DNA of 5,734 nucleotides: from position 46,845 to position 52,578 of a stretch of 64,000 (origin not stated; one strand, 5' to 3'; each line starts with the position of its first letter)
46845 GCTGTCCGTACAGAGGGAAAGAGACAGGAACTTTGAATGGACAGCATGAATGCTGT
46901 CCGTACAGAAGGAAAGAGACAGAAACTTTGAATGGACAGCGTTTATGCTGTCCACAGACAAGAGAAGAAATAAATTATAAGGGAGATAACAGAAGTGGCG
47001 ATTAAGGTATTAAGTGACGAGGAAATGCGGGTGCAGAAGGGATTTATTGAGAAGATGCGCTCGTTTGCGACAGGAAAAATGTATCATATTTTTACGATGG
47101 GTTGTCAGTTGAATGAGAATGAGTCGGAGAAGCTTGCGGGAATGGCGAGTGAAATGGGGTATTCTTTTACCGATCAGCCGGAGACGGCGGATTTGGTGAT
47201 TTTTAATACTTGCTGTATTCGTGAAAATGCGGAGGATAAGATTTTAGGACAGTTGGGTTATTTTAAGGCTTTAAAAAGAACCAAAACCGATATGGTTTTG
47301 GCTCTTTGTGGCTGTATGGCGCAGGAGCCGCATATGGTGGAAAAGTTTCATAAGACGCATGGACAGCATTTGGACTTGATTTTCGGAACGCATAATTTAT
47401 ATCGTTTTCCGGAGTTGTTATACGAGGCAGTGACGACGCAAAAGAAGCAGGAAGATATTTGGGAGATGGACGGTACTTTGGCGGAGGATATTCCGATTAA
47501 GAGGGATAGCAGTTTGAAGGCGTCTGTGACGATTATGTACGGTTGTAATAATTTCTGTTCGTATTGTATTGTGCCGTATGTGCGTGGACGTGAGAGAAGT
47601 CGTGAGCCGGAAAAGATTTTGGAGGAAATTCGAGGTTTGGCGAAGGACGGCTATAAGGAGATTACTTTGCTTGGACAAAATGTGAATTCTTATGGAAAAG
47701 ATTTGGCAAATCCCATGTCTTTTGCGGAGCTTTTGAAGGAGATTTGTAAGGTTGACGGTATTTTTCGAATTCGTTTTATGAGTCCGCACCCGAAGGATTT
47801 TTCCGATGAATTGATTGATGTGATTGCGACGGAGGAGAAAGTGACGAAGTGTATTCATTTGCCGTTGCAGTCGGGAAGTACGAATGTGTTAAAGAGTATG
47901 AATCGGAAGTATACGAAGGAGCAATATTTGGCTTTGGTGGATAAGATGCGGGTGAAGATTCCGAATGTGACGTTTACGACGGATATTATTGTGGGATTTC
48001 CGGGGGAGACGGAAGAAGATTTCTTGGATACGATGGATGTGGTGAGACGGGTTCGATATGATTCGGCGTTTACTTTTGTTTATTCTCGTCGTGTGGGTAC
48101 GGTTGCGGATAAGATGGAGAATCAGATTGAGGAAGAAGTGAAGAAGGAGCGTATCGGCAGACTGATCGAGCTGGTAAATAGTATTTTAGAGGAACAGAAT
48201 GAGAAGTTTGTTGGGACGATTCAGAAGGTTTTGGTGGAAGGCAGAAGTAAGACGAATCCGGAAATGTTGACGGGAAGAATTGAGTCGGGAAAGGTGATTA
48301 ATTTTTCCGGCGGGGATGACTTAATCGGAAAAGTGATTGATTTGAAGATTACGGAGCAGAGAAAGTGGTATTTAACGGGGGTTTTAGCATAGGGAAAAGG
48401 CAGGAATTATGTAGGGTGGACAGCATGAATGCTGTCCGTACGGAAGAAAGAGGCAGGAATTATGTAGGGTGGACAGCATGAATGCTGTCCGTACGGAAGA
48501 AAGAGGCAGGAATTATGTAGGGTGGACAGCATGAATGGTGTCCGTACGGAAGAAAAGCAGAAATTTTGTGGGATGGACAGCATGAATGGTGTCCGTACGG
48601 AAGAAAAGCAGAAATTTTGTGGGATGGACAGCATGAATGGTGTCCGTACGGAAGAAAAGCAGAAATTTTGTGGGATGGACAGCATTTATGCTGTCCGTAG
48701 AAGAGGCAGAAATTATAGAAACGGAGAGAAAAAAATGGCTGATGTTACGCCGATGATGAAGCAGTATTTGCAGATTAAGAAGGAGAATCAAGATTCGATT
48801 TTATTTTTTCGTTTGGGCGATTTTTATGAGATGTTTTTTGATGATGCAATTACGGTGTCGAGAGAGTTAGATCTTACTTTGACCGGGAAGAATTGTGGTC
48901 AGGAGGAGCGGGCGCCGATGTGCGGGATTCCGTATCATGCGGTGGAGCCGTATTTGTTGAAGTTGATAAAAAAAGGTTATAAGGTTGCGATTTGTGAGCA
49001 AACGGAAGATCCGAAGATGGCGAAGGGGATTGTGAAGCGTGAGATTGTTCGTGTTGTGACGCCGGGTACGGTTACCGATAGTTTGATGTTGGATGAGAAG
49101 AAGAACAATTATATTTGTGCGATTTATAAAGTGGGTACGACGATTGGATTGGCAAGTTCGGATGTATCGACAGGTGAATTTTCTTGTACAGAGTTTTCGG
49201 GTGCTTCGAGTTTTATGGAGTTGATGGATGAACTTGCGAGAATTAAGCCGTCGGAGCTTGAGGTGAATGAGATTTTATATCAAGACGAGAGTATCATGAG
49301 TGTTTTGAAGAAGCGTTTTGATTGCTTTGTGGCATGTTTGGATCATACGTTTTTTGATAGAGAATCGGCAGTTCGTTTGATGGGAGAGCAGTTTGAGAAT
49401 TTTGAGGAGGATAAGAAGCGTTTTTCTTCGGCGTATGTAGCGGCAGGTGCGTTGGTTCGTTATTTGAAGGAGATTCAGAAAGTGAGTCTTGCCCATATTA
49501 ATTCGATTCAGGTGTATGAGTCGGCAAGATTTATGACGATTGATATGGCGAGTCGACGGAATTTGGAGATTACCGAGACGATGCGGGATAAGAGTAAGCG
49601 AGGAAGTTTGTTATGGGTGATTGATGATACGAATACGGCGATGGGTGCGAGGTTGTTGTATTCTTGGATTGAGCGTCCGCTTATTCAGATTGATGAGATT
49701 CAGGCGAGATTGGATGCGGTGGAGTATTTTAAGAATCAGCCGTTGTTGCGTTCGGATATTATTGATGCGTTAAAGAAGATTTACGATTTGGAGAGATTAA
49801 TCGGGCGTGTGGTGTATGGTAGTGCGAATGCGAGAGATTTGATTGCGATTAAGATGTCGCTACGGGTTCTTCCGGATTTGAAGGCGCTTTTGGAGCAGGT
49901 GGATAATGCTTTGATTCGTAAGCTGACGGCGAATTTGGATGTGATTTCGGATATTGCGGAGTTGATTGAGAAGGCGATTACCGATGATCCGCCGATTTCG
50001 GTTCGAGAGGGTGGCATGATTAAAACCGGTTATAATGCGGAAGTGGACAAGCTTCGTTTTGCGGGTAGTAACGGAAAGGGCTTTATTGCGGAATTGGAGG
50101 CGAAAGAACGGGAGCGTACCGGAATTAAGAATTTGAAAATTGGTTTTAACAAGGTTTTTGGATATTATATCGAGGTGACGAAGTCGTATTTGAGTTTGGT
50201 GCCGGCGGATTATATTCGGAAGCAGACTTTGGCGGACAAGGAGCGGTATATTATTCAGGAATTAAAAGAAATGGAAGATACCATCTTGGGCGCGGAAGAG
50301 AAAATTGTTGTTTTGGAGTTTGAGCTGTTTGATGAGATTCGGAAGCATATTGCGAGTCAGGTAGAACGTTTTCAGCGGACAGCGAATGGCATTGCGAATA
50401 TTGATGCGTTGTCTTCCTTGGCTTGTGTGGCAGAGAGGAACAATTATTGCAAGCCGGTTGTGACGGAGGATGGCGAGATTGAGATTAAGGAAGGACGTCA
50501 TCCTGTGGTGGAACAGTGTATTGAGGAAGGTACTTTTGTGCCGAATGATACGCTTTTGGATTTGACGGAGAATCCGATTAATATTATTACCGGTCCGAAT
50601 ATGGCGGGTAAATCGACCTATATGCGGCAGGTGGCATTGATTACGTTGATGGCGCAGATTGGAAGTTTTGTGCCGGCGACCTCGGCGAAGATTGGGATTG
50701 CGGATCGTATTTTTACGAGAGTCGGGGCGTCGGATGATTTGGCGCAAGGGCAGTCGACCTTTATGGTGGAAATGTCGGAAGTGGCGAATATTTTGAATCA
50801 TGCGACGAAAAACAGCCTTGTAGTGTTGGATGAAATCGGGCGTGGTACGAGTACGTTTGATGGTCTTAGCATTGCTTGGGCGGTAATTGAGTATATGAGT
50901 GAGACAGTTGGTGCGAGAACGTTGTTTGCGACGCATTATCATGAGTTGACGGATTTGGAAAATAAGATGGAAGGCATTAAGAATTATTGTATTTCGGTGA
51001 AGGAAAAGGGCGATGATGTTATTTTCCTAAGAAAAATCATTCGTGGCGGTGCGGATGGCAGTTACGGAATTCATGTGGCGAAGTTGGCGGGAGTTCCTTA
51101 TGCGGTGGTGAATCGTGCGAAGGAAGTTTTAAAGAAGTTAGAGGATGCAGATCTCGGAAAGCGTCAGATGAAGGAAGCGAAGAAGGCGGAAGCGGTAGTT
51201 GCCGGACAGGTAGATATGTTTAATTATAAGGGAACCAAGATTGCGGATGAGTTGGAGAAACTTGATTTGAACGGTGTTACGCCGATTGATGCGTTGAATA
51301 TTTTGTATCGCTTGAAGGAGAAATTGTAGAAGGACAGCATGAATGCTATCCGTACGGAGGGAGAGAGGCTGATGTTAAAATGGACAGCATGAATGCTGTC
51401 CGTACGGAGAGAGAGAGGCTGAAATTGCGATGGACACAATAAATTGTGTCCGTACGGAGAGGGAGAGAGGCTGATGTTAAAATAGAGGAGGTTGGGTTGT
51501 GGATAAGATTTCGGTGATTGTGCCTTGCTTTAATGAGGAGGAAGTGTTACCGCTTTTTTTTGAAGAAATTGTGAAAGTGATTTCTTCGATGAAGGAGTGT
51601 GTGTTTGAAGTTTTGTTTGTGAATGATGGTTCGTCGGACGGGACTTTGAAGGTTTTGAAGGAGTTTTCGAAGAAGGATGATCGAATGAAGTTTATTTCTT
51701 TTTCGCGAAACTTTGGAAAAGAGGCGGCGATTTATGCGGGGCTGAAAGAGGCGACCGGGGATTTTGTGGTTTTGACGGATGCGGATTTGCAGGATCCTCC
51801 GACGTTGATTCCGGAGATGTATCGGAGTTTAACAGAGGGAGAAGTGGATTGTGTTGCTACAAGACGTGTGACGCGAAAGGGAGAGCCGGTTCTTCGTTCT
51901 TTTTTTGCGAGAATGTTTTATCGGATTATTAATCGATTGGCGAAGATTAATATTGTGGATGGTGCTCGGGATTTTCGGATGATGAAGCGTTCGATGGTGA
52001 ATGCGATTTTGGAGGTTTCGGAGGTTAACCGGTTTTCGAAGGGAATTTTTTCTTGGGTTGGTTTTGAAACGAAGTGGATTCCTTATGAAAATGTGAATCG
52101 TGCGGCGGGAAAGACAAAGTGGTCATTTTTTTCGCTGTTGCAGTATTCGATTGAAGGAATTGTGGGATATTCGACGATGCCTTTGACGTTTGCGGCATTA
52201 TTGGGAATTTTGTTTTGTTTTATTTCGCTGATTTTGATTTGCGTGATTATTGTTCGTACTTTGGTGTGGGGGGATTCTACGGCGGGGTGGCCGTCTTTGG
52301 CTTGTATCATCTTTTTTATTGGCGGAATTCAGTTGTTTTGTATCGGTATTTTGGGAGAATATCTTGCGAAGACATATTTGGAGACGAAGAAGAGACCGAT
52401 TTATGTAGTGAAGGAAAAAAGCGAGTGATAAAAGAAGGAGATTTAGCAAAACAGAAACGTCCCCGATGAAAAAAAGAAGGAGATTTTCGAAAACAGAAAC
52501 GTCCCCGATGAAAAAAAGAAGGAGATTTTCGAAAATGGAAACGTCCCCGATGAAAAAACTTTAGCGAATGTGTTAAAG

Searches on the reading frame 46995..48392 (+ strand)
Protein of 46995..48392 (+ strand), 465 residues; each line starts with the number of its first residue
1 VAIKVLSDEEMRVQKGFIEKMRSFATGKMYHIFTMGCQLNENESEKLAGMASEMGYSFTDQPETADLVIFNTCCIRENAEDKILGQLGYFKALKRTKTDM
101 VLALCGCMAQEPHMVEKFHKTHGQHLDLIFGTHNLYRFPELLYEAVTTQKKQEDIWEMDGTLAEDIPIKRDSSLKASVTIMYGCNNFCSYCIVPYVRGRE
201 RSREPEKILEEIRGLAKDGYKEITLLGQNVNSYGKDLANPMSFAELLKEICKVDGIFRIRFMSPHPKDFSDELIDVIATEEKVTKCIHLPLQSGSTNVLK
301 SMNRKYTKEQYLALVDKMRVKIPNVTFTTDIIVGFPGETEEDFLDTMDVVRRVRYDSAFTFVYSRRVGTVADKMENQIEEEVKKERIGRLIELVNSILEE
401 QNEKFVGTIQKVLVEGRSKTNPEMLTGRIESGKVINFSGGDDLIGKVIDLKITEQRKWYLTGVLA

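Call 61: search_protein_families(library=pfam, proteins=[window:46995-48392:+])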
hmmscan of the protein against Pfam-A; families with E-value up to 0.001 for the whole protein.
window:46995-48392:+ (465 aa): 3 families
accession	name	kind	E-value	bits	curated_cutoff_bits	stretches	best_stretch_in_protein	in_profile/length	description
PF04055.27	Radical_SAM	-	1.5e-30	107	29.5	1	179-348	2-164/166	Radical SAM superfamily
PF00919.26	UPF0004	-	8.1e-24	83.9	27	1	30-131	2-98/98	Uncharacterized protein family UPF0004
PF01938.26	TRAM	-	6.5e-13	48.8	21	1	404-464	2-60/61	TRAM domain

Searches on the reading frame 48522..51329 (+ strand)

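Call 61: search_protein_families(library=pfam, proteins=[window:48522-51329:+])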
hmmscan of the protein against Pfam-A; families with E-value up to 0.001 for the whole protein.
window:48522-51329:+ (935 aa): 6 families
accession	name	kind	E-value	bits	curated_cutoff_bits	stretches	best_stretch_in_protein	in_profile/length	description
PF00488.27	MutS_V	-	4.9e-88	294.5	30.2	1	688-874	2-188/188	MutS domain V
PF05192.23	MutS_III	-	1.3e-57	195.7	34.1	1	343-634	1-194/194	MutS domain III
PF01624.25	MutS_I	-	1.9e-48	163.8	20.6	1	76-187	1-112/113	MutS domain I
PF05190.23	MutS_IV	-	5.2e-29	100.8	22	1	503-594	1-92/92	MutS family domain IV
PF05188.22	MutS_II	-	1e-18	68.4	25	1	196-326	1-132/133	MutS domain II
PF13173.12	AAA_14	-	0.00018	22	27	0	684-774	2-73/129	AAA domain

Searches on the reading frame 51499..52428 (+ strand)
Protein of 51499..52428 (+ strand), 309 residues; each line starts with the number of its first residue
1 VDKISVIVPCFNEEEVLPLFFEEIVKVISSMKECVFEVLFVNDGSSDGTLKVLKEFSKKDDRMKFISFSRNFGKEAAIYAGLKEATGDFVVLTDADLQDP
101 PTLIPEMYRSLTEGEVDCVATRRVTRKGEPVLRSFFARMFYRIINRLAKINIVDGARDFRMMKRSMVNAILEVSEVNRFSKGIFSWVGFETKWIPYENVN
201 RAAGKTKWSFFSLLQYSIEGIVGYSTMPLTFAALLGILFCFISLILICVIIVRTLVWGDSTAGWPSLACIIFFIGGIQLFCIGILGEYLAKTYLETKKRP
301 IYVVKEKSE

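Call 61: search_protein_families(library=pfam, proteins=[window:51499-52428:+])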
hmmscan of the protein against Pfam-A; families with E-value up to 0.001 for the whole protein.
window:51499-52428:+ (309 aa): 4 families
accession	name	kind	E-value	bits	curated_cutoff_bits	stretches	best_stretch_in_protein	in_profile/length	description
PF00535.33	Glycos_transf_2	-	9.4e-36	123.7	23.3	1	5-170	1-167/168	Glycosyl transferase family 2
PF13641.12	Glyco_tranf_2_3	-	2.9e-10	41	27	1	4-141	3-140/230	Glycosyltransferase like family 2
PF10111.15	Glyco_tranf_2_2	-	1.2e-06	28.6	27.3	1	5-96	1-91/276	Glycosyltransferase like family 2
PF13506.12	Glyco_transf_21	-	0.00091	19.2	21.7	0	74-152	18-101/174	Glycosyl transferase family 21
